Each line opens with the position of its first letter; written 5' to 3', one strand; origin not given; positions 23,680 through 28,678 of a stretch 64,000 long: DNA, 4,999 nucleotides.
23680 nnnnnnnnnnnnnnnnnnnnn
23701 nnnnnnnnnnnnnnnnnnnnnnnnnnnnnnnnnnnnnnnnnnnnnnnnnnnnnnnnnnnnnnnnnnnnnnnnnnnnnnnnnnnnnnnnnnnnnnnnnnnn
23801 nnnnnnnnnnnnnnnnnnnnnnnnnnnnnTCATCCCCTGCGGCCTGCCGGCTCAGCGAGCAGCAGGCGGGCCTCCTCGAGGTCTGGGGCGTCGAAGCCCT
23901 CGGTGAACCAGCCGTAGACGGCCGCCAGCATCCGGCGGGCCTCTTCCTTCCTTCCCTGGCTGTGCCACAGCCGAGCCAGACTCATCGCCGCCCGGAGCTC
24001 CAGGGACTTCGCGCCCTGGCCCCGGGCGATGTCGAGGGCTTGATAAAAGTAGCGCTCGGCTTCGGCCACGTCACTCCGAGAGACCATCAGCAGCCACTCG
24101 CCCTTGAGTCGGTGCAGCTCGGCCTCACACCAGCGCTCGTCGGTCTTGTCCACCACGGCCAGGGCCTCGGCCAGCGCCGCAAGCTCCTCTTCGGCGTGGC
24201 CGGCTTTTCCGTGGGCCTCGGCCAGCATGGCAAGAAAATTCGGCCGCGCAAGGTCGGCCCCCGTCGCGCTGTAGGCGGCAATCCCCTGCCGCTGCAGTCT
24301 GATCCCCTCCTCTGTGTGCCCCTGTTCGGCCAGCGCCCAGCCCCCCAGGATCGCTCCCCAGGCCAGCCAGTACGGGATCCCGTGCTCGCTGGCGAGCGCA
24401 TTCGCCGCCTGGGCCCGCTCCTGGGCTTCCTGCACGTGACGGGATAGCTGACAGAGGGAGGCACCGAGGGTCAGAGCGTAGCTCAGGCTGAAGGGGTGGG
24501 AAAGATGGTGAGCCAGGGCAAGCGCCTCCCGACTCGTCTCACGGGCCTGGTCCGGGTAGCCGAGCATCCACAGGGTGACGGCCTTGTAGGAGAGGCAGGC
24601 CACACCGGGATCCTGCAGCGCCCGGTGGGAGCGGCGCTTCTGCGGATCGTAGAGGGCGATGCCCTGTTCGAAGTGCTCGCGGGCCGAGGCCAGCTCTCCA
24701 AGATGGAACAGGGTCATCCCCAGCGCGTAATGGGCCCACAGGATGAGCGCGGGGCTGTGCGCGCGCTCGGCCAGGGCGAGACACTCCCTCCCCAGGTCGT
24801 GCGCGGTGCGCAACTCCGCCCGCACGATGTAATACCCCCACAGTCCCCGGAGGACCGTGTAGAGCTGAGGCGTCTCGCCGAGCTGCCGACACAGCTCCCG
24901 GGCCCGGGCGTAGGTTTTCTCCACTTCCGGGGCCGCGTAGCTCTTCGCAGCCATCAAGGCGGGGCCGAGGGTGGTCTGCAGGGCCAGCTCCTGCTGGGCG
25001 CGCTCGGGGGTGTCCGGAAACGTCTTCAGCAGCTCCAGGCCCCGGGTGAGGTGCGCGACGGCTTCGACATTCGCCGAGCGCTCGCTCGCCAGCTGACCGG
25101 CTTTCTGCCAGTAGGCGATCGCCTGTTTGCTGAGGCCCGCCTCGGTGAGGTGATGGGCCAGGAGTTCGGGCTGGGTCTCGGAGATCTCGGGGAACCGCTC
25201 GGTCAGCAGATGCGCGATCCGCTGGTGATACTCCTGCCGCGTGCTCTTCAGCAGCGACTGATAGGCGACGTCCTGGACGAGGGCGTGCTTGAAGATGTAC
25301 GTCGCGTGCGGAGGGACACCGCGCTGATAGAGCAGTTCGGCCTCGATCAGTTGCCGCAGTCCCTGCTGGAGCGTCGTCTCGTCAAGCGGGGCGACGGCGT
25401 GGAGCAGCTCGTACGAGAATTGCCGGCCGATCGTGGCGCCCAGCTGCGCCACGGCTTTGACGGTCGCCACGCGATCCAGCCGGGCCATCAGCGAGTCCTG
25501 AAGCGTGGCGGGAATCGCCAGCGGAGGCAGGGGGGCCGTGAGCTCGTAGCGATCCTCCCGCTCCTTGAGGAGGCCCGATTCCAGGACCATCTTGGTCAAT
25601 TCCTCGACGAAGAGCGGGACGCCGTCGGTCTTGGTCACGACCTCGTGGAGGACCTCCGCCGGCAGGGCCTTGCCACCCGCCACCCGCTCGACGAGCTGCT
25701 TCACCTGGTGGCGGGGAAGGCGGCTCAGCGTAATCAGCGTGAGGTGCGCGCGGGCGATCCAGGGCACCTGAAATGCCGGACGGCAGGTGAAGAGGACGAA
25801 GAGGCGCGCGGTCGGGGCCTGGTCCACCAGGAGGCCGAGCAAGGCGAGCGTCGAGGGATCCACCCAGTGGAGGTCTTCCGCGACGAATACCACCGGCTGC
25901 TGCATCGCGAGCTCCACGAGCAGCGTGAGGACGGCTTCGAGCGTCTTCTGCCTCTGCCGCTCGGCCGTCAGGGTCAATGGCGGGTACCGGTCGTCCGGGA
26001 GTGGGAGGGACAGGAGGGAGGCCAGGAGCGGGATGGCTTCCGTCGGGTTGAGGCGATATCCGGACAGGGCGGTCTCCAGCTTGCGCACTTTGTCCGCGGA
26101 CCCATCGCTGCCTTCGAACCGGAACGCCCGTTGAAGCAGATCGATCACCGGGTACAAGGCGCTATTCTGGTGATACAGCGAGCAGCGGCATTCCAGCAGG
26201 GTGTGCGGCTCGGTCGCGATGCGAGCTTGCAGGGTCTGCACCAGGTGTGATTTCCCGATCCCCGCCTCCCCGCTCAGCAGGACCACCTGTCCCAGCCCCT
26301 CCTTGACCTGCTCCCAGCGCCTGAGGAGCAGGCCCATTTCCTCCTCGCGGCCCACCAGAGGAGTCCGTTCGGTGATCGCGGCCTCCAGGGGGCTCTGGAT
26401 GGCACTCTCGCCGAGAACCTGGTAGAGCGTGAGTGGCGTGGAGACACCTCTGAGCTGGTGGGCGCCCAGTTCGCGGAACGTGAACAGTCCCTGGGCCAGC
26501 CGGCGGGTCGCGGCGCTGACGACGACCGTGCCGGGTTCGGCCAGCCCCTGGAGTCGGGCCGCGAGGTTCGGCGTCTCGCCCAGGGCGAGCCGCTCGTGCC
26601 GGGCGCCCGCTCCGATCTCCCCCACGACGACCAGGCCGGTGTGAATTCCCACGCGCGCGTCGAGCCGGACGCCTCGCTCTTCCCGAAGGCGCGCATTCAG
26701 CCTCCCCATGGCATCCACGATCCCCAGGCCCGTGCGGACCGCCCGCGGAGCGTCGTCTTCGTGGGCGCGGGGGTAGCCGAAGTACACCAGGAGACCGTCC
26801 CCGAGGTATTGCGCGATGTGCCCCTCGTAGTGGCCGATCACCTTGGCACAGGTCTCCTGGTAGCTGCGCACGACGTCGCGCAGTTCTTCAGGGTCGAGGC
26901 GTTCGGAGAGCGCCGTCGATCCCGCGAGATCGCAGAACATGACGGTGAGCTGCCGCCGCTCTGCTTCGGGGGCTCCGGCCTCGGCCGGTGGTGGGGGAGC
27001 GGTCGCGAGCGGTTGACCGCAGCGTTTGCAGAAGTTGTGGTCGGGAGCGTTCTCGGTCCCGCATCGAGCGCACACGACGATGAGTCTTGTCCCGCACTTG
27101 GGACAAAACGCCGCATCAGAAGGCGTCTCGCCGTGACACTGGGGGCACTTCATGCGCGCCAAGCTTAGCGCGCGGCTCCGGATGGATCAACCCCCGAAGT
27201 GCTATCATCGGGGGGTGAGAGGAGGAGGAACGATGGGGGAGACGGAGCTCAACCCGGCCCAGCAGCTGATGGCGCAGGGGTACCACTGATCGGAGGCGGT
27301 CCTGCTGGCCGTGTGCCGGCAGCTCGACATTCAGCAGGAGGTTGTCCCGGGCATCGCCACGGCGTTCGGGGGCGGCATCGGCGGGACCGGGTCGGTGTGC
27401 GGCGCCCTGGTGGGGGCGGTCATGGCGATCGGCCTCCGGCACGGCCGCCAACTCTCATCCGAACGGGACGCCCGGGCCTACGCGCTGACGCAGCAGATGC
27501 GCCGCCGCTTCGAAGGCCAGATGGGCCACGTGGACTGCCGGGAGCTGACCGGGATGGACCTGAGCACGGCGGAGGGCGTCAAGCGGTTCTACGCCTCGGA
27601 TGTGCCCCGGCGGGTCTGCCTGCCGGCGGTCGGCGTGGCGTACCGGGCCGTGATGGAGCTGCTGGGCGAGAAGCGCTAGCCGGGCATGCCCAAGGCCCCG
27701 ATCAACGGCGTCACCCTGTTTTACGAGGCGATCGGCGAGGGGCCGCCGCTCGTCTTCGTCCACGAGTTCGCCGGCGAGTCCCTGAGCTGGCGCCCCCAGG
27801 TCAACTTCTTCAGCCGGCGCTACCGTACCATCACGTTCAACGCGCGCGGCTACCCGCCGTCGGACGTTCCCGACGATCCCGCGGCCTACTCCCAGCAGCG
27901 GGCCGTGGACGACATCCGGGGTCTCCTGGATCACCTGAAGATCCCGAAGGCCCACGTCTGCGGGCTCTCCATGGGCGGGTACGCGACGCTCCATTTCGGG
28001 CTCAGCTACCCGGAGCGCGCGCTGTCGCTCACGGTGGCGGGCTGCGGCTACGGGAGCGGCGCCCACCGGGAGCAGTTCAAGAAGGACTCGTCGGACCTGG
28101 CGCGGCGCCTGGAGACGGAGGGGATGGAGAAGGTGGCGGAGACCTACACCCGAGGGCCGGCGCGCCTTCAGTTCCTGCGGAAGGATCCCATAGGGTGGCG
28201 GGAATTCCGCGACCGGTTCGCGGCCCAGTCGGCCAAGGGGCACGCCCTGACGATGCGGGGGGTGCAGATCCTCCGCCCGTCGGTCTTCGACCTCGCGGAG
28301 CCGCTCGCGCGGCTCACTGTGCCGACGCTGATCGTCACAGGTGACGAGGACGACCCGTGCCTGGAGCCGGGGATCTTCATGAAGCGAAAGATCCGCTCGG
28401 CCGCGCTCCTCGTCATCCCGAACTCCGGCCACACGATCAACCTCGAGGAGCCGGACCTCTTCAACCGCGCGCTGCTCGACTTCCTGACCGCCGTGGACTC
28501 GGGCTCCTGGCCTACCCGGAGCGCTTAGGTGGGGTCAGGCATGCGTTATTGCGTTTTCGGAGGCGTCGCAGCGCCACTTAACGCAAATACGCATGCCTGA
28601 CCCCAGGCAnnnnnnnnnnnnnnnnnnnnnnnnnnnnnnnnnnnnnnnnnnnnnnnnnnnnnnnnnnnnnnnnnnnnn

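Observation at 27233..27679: Second in-frame UGA replacing the first conserved Cys of a C_GCAxxG_C_C-family protein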

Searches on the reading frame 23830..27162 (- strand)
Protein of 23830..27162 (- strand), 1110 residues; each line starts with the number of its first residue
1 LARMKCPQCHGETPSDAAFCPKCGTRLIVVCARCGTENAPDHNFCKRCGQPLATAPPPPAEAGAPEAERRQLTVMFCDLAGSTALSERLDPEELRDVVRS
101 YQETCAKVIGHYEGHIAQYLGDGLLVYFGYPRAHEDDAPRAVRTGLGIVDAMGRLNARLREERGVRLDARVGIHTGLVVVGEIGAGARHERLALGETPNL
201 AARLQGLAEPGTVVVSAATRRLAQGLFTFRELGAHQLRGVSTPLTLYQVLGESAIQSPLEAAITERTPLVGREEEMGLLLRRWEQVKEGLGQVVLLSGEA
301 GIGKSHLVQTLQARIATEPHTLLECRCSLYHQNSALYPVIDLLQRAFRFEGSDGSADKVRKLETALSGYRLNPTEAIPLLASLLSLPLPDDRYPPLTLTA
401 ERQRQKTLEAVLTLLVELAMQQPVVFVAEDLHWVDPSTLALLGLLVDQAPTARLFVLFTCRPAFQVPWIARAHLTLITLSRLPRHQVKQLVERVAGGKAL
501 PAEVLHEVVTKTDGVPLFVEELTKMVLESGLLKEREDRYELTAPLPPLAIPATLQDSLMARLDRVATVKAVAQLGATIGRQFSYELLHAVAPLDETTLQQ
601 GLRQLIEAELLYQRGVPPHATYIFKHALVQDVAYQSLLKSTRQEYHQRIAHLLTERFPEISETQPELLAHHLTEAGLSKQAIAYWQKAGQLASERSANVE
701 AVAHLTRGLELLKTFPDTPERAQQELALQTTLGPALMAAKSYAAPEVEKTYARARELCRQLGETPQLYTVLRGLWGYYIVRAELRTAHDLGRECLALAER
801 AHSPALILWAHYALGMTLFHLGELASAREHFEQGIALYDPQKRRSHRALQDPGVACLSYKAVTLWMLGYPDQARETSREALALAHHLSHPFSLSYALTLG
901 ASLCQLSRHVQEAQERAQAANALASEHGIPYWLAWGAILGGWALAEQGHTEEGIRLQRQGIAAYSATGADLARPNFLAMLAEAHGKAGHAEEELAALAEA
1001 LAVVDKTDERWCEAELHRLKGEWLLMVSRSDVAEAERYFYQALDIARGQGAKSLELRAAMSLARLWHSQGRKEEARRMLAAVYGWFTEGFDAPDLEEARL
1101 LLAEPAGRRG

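Call 37: search_protein_families(library=pfam, proteins=[window:23830-27162:-], max_evalue=0.001)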
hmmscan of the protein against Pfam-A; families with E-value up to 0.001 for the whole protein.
window:23830-27162:- (1110 aa): 15 families
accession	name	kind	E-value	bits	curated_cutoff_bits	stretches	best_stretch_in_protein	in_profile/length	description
PF13191.12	AAA_16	-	1.5e-22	81.3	32.6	1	268-456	1-166/167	AAA ATPase domain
PF00211.25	Guanylate_cyc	-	4.8e-21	75.6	21.9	1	70-249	7-181/183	Adenylate and Guanylate cyclase catalytic domain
PF12773.13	DZR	-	1.5e-11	44.7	27.3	1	6-49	1-45/45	Double zinc ribbon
PF13424.12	TPR_12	-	5.9e-11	42.9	30.1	2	1030-1083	17-72/77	Tetratricopeptide repeat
PF13240.11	Zn_Ribbon_1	-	6.3e-10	39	25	2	31-52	2-23/23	zinc-ribbon domain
PF17874.7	TPR_MalT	-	1.6e-08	34.7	45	1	747-841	59-155/336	MalT-like TPR region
PF24460.1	DUF7575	-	2.1e-06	27.4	28.5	0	4-27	4-27/28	Domain of unknown function (DUF7575)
PF07721.20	TPR_4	-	2.3e-06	28.1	27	0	809-833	2-26/26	Tetratricopeptide repeat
PF24463.1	DUF7577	-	2.5e-06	27.4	28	1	29-52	3-26/27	Domain of unknown function (DUF7577)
PF13248.11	Zn_ribbon_3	-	1.1e-05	25.1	27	0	29-52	3-26/26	zinc-ribbon domain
PF00515.34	TPR_1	-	2.1e-05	24.6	27.8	0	810-837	3-30/34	Tetratricopeptide repeat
PF13401.12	AAA_22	-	4.6e-05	24.2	27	1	292-459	6-121/130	AAA domain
PF13374.12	TPR_10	-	0.00013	22.3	27.5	0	814-838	8-32/42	Tetratricopeptide repeat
PF07719.23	TPR_2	-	0.00016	22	27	1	810-838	3-31/34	Tetratricopeptide repeat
PF05729.18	NACHT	-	0.00046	20.5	26.7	0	293-329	2-38/167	NACHT domain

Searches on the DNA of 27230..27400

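Call 66: search_rna_families(source=window, start=27230, end=27400, threshold=evalue, max_evalue=10)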
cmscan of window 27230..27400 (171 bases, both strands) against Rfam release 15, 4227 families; matches with E-value up to 10: 0.
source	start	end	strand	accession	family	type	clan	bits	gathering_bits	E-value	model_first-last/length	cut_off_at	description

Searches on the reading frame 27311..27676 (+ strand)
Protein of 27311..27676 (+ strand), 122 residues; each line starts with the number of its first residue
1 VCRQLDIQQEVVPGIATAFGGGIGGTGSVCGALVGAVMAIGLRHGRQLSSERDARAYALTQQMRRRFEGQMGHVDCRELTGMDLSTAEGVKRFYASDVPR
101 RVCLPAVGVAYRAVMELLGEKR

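Call 4: search_protein_families(library=pfam, proteins=[window:27311-27676:+], max_evalue=0.01)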
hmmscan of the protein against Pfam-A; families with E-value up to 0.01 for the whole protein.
seq(122 aa): 1 family
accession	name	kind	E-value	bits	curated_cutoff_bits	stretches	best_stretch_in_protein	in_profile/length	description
PF09719.15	C_GCAxxG_C_C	-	1.3e-21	77.3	27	1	2-116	12-117/118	Putative redox-active protein (C_GCAxxG_C_C)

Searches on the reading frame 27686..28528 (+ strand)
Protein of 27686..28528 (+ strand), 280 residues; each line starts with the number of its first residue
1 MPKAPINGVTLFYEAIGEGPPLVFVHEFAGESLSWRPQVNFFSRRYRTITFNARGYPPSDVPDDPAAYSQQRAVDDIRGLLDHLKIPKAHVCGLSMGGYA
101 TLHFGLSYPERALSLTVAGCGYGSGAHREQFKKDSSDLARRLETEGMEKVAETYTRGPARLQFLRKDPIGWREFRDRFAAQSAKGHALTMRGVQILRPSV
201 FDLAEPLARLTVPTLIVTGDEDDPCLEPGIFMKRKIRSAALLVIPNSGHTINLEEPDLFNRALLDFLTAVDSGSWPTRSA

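Call 37: search_protein_families(library=pfam, proteins=[window:27686-28528:+], max_evalue=0.001)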
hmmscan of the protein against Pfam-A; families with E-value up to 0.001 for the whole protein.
window:27686-28528:+ (280 aa): 4 families
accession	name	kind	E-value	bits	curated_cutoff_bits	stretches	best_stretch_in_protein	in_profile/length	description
PF00561.26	Abhydrolase_1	-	1.5e-20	74.3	25.8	1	20-256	1-245/245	alpha/beta hydrolase fold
PF12697.13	Abhydrolase_6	-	1.3e-18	68.9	26.3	1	22-262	1-217/217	Alpha/beta hydrolase family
PF12146.15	Hydrolase_4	-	1.8e-08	34.4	27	1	44-252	30-235/239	Serine aminopeptidase, S33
PF03096.20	Ndr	-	5.5e-06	25.8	23.3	1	61-268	73-277/283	Ndr family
